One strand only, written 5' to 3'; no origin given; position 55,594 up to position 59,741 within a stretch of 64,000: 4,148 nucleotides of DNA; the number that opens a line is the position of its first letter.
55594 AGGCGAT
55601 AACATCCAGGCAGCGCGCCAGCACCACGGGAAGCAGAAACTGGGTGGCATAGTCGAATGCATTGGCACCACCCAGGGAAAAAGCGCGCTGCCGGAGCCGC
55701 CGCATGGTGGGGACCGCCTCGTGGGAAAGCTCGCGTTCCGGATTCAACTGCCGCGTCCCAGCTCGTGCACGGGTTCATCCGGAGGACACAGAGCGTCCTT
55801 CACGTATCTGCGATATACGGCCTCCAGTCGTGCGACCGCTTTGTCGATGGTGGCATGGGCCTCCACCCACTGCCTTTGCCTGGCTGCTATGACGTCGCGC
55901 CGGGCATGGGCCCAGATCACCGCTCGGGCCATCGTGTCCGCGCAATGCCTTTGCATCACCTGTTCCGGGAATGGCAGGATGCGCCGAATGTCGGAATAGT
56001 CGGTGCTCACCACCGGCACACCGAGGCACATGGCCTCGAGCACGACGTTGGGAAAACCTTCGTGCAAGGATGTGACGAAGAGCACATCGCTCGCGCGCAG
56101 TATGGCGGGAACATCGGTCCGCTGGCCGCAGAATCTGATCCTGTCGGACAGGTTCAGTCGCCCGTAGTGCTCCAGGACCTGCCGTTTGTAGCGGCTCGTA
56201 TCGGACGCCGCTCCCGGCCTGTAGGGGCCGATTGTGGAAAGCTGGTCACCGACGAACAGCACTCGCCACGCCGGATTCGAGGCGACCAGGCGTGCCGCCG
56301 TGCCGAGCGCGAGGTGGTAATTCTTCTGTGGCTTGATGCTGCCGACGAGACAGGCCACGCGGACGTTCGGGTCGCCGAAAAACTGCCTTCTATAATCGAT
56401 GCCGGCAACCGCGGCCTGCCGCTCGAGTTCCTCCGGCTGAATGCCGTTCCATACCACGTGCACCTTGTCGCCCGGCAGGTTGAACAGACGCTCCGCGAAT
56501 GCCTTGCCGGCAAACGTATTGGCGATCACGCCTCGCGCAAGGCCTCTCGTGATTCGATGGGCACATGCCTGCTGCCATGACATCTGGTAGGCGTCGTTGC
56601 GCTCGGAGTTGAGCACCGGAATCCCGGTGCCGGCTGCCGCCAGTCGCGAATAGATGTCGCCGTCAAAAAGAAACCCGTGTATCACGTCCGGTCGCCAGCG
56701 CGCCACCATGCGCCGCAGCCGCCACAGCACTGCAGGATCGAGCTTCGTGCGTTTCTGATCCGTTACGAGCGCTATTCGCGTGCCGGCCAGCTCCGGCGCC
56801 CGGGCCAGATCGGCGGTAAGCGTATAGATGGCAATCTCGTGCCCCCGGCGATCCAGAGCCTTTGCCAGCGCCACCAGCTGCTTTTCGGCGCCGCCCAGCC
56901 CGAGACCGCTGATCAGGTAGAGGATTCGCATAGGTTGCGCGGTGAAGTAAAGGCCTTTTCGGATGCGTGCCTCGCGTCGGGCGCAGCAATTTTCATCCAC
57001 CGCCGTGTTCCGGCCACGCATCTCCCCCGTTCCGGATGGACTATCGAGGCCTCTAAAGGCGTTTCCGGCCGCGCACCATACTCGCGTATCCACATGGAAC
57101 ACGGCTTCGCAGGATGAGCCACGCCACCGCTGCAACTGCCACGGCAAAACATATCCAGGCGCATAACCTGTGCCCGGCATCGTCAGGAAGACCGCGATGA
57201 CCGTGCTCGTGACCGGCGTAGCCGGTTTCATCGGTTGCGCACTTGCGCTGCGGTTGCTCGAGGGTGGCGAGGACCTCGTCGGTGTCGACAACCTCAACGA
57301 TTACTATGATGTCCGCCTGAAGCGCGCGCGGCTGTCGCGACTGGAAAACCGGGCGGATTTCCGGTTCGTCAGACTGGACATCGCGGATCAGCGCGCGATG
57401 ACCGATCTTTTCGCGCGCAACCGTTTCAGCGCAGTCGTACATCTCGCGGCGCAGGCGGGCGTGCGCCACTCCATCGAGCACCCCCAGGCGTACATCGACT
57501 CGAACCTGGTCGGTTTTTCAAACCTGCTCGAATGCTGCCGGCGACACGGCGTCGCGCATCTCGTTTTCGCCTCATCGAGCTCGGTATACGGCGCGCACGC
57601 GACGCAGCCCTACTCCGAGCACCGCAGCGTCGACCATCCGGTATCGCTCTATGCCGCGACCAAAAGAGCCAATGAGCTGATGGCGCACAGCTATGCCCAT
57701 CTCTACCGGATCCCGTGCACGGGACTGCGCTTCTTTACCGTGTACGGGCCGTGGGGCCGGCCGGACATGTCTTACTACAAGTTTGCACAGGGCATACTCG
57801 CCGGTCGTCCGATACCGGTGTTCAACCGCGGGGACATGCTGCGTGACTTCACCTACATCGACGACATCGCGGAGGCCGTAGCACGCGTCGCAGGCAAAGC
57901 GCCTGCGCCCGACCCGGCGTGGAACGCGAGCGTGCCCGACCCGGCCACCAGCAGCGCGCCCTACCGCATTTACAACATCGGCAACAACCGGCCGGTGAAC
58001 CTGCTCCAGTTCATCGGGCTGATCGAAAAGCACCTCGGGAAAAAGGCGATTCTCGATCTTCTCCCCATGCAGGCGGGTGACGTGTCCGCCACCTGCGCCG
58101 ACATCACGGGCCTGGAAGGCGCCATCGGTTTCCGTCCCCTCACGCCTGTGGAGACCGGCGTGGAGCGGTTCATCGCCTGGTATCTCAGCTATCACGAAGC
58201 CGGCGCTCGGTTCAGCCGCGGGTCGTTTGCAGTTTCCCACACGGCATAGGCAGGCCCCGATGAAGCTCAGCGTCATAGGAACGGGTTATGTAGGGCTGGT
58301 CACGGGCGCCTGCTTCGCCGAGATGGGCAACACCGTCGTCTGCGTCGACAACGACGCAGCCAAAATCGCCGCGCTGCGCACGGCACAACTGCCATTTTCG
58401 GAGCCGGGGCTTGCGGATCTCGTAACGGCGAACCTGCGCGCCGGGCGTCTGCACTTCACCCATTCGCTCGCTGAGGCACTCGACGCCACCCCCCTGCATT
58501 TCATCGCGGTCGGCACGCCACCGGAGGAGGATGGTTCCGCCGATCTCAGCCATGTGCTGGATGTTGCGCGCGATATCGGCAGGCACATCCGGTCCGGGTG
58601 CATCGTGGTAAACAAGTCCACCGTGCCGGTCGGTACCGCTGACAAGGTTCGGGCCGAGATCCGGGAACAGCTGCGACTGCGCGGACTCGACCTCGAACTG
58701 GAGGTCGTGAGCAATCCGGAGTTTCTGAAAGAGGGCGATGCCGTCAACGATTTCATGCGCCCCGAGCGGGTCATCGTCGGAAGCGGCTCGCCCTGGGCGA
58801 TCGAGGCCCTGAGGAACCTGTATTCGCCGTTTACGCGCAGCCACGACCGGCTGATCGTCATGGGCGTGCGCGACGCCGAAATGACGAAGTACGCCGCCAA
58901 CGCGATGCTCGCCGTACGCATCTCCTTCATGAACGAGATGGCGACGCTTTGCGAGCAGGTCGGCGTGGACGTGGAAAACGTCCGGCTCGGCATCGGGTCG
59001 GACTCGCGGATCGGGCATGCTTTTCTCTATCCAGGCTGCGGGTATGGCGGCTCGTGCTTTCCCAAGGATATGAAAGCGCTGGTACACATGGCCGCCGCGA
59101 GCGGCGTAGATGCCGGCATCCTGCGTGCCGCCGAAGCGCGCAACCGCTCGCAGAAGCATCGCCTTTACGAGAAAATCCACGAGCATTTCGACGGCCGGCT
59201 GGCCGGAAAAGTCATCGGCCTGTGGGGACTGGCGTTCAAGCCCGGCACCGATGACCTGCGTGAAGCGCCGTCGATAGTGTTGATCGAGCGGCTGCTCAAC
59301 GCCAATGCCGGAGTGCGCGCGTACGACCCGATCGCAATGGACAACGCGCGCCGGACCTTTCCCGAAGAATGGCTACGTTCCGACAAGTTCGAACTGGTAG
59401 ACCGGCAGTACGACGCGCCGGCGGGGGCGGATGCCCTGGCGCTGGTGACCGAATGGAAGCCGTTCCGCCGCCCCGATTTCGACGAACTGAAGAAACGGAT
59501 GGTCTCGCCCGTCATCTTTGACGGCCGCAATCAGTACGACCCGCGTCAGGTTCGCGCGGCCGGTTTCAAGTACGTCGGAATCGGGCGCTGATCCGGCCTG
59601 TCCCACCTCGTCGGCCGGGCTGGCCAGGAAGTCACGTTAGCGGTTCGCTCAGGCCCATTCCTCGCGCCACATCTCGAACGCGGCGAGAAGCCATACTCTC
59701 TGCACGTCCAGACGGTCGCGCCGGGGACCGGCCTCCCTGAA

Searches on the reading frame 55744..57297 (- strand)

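Call 37: search_protein_families(library=ncbifam, proteins=[window:55744-57297:-], max_evalue=0.00001)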
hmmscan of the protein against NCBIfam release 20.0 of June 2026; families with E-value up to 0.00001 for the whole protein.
window:55744-57297:- (517 aa): 16 families
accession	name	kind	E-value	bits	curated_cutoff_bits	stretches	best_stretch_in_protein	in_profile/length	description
TIGR03088.1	stp2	hypoth_equivalog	2.4e-27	96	409.05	1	124-497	3-372/374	TIGR03088 family PEP-CTERM/XrtA system glycosyltransferase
TIGR04047.1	MSMEG_0565_glyc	hypoth_equivalog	1.8e-18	66.8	259.85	1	265-492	147-369/373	MSMEG_0565 family glycosyltransferase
NF011726.0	PRK15179.1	equivalog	3.2e-14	52.2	733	1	233-433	439-622/694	Vi polysaccharide biosynthesis protein TviE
NF038229.1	Glyco4_Geo_Pelo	equivalog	5.6e-14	51.9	400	1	184-441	37-276/338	GPMC system family 4 glycosyltransferase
TIGR03999.1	thiol_BshA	equivalog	7.3e-13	48.2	273.7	1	278-499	168-374/375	N-acetyl-alpha-D-glucosaminyl L-malate synthase BshA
NF053787.1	GlcN_PG_synth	equivalog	9.4e-11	41.1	480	1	389-498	249-359/361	N-acetylglucosaminyl phosphatidylglycerol synthase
TIGR03449.1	mycothiol_MshA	equivalog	3e-09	36.3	462.5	1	254-434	165-335/406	D-inositol-3-phosphate glycosyltransferase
NF012034.0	PRK15490.1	equivalog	3.7e-09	35.6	813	1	272-433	357-503/578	Vi polysaccharide biosynthesis glycosyltransferase TviE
NF038011.1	PelF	equivalog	9.6e-09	34.8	100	1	312-443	306-424/489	GT4 family glycosyltransferase PelF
NF050056.1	ProtGlycPglH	equivalog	1.2e-08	34.4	600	0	374-438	225-288/354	GalNAc-alpha-(1->4)-GalNAc-alpha-(1->3)-diNAcBac-PP-undecaprenol alpha-1,4-N-acetyl-D-galactosaminyltransferase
NF041876.1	EPS_EpsE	equivalog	1.5e-08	34.3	400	1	276-437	185-330/389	exopolysaccharide biosynthesis GT4 family glycosyltransferase EpsE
NF047684.1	TeichurnBiosyTuaC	equivalog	3.1e-08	33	550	1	387-497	272-388/391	teichuronic acid biosynthesis protein TuaC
TIGR02149.1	glgA_Coryne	subfamily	1.1e-07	31.4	302.4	1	254-439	145-320/391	glycogen synthase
NF007396.0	PRK09922.1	equivalog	2.9e-07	29.7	385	1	378-434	231-291/361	lipopolysaccharide 1,6-galactosyltransferase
NF012028.0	PRK15484.1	subfamily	2e-06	27.2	618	1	273-474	157-346/380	lipopolysaccharide N-acetylglucosaminyltransferase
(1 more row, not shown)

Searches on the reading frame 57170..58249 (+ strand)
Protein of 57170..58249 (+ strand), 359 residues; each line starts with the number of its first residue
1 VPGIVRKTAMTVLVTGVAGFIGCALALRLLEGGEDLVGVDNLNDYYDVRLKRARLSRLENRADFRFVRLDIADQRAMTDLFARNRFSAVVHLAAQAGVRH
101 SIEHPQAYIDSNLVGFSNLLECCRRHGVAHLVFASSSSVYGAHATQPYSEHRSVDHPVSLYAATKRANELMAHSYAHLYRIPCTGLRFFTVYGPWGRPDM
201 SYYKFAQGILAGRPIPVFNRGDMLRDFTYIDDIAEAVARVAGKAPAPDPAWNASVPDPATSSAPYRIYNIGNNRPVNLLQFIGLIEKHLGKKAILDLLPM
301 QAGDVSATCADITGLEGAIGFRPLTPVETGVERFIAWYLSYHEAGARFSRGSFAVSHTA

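Call 37: search_protein_families(library=ncbifam, proteins=[window:57170-58249:+], max_evalue=0.00001)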
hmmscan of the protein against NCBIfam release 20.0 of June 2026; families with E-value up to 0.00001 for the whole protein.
window:57170-58249:+ (359 aa): 25 families
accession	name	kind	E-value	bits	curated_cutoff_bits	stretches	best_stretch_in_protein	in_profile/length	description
TIGR01179.1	galE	equivalog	4.2e-44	150.7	262.3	1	12-193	2-178/332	UDP-glucose 4-epimerase GalE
TIGR01181.1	dTDP_gluc_dehyt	equivalog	5.8e-44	150.5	365.1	1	12-341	2-314/321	dTDP-glucose 4,6-dehydratase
NF011728.1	PRK15181.1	equivalog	7.1e-35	120.6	760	1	12-343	18-342/348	Vi polysaccharide biosynthesis UDP-N-acetylglucosaminuronic acid C-4 epimerase TviC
TIGR04180.1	EDH_00030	hypoth_equivalog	7.9e-30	103.9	475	1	12-241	1-225/297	NAD-dependent 4,6-dehydratase LegB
TIGR02197.1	heptose_epim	equivalog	3.7e-29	101.9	274.6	1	12-240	1-229/316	ADP-glyceromanno-heptose 6-epimerase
NF007490.0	PRK10084.1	subfamily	9.7e-29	100.5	649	1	10-242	1-248/361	dTDP-glucose 4,6-dehydratase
NF007582.0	PRK10217.1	equivalog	3.8e-28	98.6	698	1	11-243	3-242/355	dTDP-glucose 4,6-dehydratase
NF007956.0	PRK10675.1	subfamily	8.9e-27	94.1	394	1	10-170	1-158/338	UDP-glucose 4-epimerase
NF043036.1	ErythonDh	equivalog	2.8e-20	72.8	325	1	10-210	1-198/321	D-erythronate dehydrogenase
NF042422.1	oxyalk_red_OleD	equivalog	6.5e-18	65.2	580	1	10-237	1-211/329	2-alkyl-3-oxoalkanoate reductase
TIGR02622.1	CDP_4_6_dhtase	equivalog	5.2e-17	62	278.45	1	11-179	6-172/352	CDP-glucose 4,6-dehydratase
NF047922.1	GDPFucSynFcl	equivalog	1.7e-15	57.3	500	1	68-342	36-305/308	GDP-L-fucose synthase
NF042423.1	oxyalk_red_Shew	equivalog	5.3e-14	52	580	1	8-236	7-216/331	2-alkyl-3-oxoalkanoate reductase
TIGR01214.1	rmlD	equivalog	4.2e-12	45.8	224.05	1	11-291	1-228/285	dTDP-4-dehydrorhamnose reductase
NF008360.0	PRK11150.1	equivalog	4.8e-12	45.7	452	1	12-235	2-219/310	ADP-glyceromanno-heptose 6-epimerase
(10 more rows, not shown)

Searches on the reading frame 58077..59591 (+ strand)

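Call 37: search_protein_families(library=ncbifam, proteins=[window:58077-59591:+], max_evalue=0.00001)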
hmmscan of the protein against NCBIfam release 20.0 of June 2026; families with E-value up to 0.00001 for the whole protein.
window:58077-59591:+ (504 aa): 7 families
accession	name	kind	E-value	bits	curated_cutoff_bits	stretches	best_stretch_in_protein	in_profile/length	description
NF047673.2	TeichurnBiosyTuaD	equivalog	3e-134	448.4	700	1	63-504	3-431/439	UDP-glucose 6-dehydrogenase TuaD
TIGR03026.1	NDP-sugDHase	subfamily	1.6e-132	442.2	189.8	1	62-485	1-413/413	nucleotide sugar dehydrogenase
NF041297.1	UDPGDh_AglM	equivalog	7.1e-107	358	670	1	62-491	1-421/429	UDP-glucose 6-dehydrogenase AglM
NF008286.0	PRK11064.1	equivalog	3.1e-46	157.8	459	1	63-476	5-412/420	UDP-N-acetyl-D-mannosamine dehydrogenase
NF040825.1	UDPMaNacDH_Arch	equivalog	7.3e-45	153.6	750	1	62-504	1-415/418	UDP-N-acetyl-D-mannosamine dehydrogenase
NF011631.0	PRK15057.1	equivalog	7.3e-34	117.5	757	1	62-423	1-342/388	UDP-glucose 6-dehydrogenase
NF011729.0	PRK15182.1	equivalog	5e-15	55.2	592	1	62-426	7-364/425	Vi polysaccharide biosynthesis UDP-N-acetylglucosamine C-6 dehydrogenase TviB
